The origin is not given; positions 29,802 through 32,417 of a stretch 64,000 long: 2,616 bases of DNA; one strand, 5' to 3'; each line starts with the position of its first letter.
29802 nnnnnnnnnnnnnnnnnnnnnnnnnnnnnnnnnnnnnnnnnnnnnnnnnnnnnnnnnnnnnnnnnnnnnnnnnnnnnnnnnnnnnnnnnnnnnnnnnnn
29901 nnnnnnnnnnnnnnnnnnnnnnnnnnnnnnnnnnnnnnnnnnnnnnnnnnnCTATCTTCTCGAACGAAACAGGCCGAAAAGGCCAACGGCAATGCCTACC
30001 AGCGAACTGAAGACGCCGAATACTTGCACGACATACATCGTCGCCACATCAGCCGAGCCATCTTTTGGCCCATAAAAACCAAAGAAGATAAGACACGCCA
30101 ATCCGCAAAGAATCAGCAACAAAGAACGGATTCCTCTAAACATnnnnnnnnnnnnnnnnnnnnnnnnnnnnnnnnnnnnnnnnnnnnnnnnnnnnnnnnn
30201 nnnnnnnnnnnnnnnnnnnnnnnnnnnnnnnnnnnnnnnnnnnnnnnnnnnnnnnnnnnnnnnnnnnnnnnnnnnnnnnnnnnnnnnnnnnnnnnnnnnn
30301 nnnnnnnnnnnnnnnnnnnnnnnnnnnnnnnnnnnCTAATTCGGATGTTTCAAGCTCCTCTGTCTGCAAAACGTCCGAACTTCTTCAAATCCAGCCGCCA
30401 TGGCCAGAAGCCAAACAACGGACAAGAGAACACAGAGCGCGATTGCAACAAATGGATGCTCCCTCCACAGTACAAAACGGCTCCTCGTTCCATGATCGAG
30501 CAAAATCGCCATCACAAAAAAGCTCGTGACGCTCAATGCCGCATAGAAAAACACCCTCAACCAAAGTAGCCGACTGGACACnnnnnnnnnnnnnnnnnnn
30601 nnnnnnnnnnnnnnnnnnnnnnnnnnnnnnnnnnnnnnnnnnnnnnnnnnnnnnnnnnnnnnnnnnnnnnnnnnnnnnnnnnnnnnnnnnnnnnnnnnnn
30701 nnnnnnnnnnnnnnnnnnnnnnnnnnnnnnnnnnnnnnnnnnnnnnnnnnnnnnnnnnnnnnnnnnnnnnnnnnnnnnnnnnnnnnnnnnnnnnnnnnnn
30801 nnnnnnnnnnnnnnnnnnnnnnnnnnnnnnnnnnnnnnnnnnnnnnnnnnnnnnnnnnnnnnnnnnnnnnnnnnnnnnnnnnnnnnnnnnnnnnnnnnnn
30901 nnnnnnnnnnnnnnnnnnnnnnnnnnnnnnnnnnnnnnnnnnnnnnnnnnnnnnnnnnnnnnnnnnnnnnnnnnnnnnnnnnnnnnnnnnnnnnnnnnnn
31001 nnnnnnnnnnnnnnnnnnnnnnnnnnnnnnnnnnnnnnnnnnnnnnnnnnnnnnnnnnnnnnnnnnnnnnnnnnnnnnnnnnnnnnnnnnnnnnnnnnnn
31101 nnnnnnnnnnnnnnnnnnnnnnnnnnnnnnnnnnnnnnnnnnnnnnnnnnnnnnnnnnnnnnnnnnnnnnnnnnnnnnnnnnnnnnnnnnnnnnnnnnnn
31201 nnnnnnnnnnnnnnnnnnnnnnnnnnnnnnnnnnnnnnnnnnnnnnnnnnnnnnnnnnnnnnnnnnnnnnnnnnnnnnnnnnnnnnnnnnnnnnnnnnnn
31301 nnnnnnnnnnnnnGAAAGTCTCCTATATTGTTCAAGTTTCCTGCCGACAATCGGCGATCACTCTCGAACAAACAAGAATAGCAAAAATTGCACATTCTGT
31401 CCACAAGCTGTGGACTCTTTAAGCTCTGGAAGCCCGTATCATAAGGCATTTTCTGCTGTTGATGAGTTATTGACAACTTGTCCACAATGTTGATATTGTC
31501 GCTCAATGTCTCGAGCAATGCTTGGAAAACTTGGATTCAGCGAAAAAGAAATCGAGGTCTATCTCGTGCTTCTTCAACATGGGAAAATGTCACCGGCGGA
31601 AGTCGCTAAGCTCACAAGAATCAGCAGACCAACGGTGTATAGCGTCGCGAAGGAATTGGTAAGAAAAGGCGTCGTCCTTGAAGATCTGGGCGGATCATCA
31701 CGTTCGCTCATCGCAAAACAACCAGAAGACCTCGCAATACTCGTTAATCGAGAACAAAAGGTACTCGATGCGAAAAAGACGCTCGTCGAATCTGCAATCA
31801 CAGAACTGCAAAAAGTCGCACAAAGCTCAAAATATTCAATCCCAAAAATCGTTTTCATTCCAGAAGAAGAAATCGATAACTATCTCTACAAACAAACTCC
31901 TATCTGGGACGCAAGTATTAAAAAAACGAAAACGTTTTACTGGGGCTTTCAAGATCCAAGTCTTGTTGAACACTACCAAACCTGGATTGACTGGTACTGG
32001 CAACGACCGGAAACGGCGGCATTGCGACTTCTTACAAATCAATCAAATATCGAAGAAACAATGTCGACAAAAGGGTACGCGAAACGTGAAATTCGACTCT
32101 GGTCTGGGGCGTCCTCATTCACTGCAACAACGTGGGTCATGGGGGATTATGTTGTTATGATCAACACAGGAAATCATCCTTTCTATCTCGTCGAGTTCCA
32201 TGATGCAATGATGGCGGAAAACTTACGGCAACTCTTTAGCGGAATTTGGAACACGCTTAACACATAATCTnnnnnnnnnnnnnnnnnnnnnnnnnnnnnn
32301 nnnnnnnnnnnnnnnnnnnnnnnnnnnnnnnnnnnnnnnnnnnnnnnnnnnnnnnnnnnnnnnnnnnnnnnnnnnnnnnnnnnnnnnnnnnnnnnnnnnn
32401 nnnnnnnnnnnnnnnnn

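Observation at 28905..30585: Tandem array of ~400 bp cassettes (small two-TM protein gene plus near-identical bidirectional terminator), with non-coding parts more conserved than coding parts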

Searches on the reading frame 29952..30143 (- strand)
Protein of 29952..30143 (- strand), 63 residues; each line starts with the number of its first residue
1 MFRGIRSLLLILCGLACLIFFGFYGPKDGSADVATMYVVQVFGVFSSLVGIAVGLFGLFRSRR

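Call 7: search_protein_families(library=pfam, proteins=[window:29952-30143:-], max_evalue=1)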
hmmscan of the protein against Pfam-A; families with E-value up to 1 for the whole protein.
window:29952-30143:- (63 aa): 2 families
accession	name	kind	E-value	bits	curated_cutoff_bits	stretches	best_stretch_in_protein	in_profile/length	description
PF02656.20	DUF202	-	0.048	14.6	23.4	1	7-63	17-64/68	Domain of unknown function (DUF202)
PF03729.18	DUF308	-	0.68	10.7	25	0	33-60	19-45/73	Short repeat of unknown function (DUF308)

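Call 9: find_homologous_proteins(query=window:29952-30143:-, max_evalue=0.01)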
Query window:29952-30143:- (63 aa): 1 proteins with E <= 0.01 among 1 candidates.
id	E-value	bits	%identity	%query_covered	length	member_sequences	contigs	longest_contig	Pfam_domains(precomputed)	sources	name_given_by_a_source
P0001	3.7e-32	126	100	100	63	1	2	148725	-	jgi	jgi:hypothetical protein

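Call 11: find_encoding_contigs(protein=P0001, flank=10000, max_places=10)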
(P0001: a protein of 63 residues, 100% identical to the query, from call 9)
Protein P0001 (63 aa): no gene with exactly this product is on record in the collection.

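Call 19: search_protein_representatives(alignment_id=A1)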
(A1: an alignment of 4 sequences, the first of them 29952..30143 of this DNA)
Query: 4 sequences, 67 profile positions. Proteins with E-value up to 0.001 (for the whole library): 2; up to 1e-10: 1; up to 1e-30: 0. The best 2 are listed.
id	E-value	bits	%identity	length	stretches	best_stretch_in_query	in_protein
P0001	3.1e-24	100.9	-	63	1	1-63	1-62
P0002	4.8e-04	36.3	-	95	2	35-64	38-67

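Call 41: search_protein_families(library=phrogs, proteins=[window:29952-30143:-], max_evalue=1)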
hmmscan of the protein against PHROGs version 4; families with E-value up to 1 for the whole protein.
window:29952-30143:- (63 aa): 3 families
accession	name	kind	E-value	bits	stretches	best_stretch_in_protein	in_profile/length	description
phrog_12666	-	lysis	0.039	14.8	1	4-44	43-82/159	holin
phrog_24821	-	unknown function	0.23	12.7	0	5-42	5-42/54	-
phrog_13800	-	moron, auxiliary metabolic gene and host takeover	0.47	11.2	0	46-59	11-24/37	membrane protein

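Call 42: search_protein_families(library=ncbifam, proteins=[window:29952-30143:-], max_evalue=1)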
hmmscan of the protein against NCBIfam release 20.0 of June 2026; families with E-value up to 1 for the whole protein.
window:29952-30143:- (63 aa): 0 families

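Call 43: search_protein_families(library=padloc, proteins=[window:29952-30143:-], max_evalue=1)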
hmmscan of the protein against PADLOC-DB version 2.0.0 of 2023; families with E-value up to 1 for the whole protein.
window:29952-30143:- (63 aa): 0 families

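Call 64: search_solved_structures(query=A1, max_evalue=10)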
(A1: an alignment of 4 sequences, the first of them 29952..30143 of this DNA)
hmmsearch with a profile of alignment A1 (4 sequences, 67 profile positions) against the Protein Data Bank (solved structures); distinct sequences matched with E-value up to 10: 5.
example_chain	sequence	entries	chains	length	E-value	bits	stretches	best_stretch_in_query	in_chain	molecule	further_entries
1h2s_B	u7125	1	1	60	5.4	10.4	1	10-57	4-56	SENSORY RHODOPSIN II TRANSDUCER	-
2f93_B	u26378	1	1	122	6.5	10.2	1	10-53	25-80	Sensory rhodopsin II transducer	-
7zcm_B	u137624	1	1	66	6.9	10.1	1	10-57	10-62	Sensory rhodopsin II transducer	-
4gyc_B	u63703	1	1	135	8.2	9.9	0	10-53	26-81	Sensory rhodopsin II transducer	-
5jjj_B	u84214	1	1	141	9.2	9.7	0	10-53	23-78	Sensory rhodopsin II transducer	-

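Call 69: predict_structure(alignment_id=A1)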
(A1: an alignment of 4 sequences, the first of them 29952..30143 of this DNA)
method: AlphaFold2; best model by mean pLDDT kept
length: 63 residues; sequences in the alignment: 4
mean_pLDDT: 80.4   pTM: 0.53
mean pLDDT of the five models: 80.4, 78.7, 78.5, 76.8, 76.7
residues with pLDDT >= 90: 1; 70-90: 49; 50-70: 13; < 50: 0
segments of 3 or more residues with pLDDT < 50: none
pLDDT, mean of each block of 10 residues (from residue 1): 78 87 69 78 88 86 68
secondary structure, 60 per line:
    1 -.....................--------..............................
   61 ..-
elements in order: H2-22 H31-62

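Call 73: fold_search(model_id=the predicted structure, library=pdb)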
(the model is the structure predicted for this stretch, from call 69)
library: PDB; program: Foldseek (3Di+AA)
matches with E <= 10: 88; with E <= 0.001: 0
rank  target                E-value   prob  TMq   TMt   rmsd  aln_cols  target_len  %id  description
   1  7y6c_A                1.6e+00  0.75  0.66  0.59   2.7        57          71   21  Crystal structure of the EscE/EsaG/EsaH complex (released 2022-07-20)
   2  4qgp_A                1.8e+00  0.72  0.64  0.39   4.4        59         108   12  Crystal structure of a pyrophosphatase (AF1178) from Archaeoglobus fulgidus DSM 4304 at 1.80 A resolution (released 2014-07-02)
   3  7y6b_D                2.4e+00  0.60  0.66  0.59   2.6        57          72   21  Crystal structure of the EscE/EsaH complex (released 2022-07-20)
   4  7y6b_A                2.7e+00  0.54  0.65  0.58   2.7        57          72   21  Crystal structure of the EscE/EsaH complex (released 2022-07-20)
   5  6vli_B                3.1e+00  0.15  0.39  0.21   4.6        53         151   13  Crystal structure of transcriptional regulator from bacteriophage 186 (released 2021-06-16)
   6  4qgp_B                3.3e+00  0.51  0.64  0.40   4.4        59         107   12  Crystal structure of a pyrophosphatase (AF1178) from Archaeoglobus fulgidus DSM 4304 at 1.80 A resolution (released 2014-07-02)
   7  7emf_0                3.3e+00  0.44  0.65  0.18   2.7        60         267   10  Human Mediator (deletion of MED1-IDR) in a Tail-extended conformation (released 2021-05-05)
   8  6suw_V                3.8e+00  0.51  0.70  0.53   2.5        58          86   10  Crystal structure of Rhodospirillum rubrum Rru_A0973 E31A variant (released 2020-09-23)
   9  6h2f_D                3.8e+00  0.15  0.43  0.11   4.9        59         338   15  Structure of the pre-pore AhlB of the tripartite alpha-pore forming toxin, AHL, from Aeromonas hydrophila. (released 2019-07-10)
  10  6grj_F                4.0e+00  0.14  0.43  0.12   4.9        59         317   15  Structure of the AhlB pore of the tripartite alpha-pore forming toxin, AHL, from Aeromonas hydrophila. (released 2019-07-03)
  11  9bhe_A                4.3e+00  0.13  0.46  0.14   4.8        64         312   16  Salmonella undecaprenyl-phosphate 4-deoxy-4-formamido-L-arabinose transferase (ArnC) bound to UDP (released 2025-02-12)
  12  8xli_f                4.6e+00  0.23  0.59  0.47   3.8        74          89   15  Structure of the Vo sector of V-ATPase in the adult cortex and hippocampus (released 2025-07-02)
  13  6v7v_A                4.6e+00  0.18  0.51  0.52   3.6        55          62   11  Structure of a phage-encoded quorum sensing anti-activator, Aqs1 (released 2020-12-16)
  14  6v7u_A                4.6e+00  0.18  0.51  0.51   3.6        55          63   11  Structure of a phage-encoded quorum sensing anti-activator, Aqs1 (released 2020-12-16)
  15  6v7v_C                4.6e+00  0.15  0.48  0.49   3.6        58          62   12  Structure of a phage-encoded quorum sensing anti-activator, Aqs1 (released 2020-12-16)
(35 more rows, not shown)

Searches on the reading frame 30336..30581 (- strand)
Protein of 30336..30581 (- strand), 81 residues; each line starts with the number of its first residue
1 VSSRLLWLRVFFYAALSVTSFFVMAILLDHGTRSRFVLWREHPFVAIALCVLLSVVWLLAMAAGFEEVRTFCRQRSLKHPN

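Call 7: search_protein_families(library=pfam, proteins=[window:30336-30581:-], max_evalue=1)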
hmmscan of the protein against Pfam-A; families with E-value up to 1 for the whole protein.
window:30336-30581:- (81 aa): 4 families
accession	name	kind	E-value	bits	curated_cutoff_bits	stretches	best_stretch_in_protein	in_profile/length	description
PF01284.28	MARVEL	-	0.0022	18.5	32.8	1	9-76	38-105/135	Membrane-associating domain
PF07298.16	NnrU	-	0.0048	17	24.7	1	12-80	37-103/188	NnrU protein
PF24838.2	8xMP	-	0.014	15.7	30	1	3-61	15-70/136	Octameric membrane protein family (8xMP)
PF11846.14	Wzy_C_2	-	0.11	12.9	28.5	1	11-69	20-79/191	Virulence factor membrane-bound polymerase, C-terminal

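Call 32: find_homologous_proteins(query=window:30336-30581:-, max_evalue=0.01)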
Query window:30336-30581:-: 3 candidates shared short words with the query, none scored E <= 0.01.

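Call 41: search_protein_families(library=phrogs, proteins=[window:30336-30581:-], max_evalue=1)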
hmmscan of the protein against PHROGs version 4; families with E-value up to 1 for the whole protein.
window:30336-30581:- (81 aa): 1 family
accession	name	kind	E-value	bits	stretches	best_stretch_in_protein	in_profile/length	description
phrog_16606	-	unknown function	0.22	12.8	1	45-80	11-46/104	-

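Call 42: search_protein_families(library=ncbifam, proteins=[window:30336-30581:-], max_evalue=1)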
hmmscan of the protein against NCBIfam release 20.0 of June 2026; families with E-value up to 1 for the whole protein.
window:30336-30581:- (81 aa): 3 families
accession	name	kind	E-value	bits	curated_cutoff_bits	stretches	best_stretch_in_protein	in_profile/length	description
NF003831.1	PRK05419.1-2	equivalog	0.025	14.1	130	1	4-61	78-132/212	protein-methionine-sulfoxide reductase heme-binding subunit MsrQ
TIGR01620.2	hyp_HI0043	subfamily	0.058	13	160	1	4-76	57-124/329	TIGR01620 family protein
NF033887.1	conj_TraX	equivalog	0.83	9.2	100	1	3-64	73-132/163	conjugal transfer protein TraX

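Call 43: search_protein_families(library=padloc, proteins=[window:30336-30581:-], max_evalue=1)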
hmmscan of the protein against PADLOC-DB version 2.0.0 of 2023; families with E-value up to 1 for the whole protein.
window:30336-30581:- (81 aa): 1 family
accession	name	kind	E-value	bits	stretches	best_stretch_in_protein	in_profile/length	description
PDLC03009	Hydrolase-TM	-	0.037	12.1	1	17-60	48-91/210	-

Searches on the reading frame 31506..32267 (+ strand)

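Call 7: search_protein_families(library=pfam, proteins=[window:31506-32267:+], max_evalue=1)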
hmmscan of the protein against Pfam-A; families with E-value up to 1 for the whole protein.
window:31506-32267:+ (253 aa): 16 families
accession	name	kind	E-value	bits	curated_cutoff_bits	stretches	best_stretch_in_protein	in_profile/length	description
PF01978.25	TrmB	-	4.5e-14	52.5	25.6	1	7-57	2-52/68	Sugar-specific transcriptional regulator TrmB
PF13412.12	HTH_24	-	2e-05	24.5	21.9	1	13-57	3-47/48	Winged helix-turn-helix DNA-binding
PF12802.13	MarR_2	-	0.00012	22.6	27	1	21-57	13-50/61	MarR family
PF13551.12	HTH_29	-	0.00061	20.3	28.1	1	21-56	6-41/64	Winged helix-turn helix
PF12728.13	HTH_17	-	0.00063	20.4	27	1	28-48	2-22/51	Helix-turn-helix domain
PF09339.16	HTH_IclR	-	0.0016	18.6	22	1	25-58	16-49/52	IclR helix-turn-helix domain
PF13384.12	HTH_23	-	0.0019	18.4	24.6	1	22-55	13-45/50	Homeodomain-like domain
PF01047.28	MarR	-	0.0028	18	24.6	1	16-57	6-47/59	MarR family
PF02796.21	HTH_7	-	0.0079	16.7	23.8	1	16-45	11-39/45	Helix-turn-helix domain of resolvase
PF03965.22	Penicillinase_R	-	0.026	15.3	22.6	1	12-77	2-71/115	Penicillinase repressor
PF02082.26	Rrf2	-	0.046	14.3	30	1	19-79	14-75/132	Iron-dependent Transcriptional regulator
PF01418.23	HTH_6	-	0.046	14.2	28.3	0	27-55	34-62/77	Helix-turn-helix domain, rpiR family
PF13545.12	HTH_Crp_2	-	0.066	13.6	27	1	28-76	23-67/70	Crp-like helix-turn-helix domain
PF13443.12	HTH_26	-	0.079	13.7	22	1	21-50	4-33/63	Cro/C1-type HTH DNA-binding domain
PF13518.12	HTH_28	-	0.19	12.3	25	1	23-56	9-41/52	Helix-turn-helix domain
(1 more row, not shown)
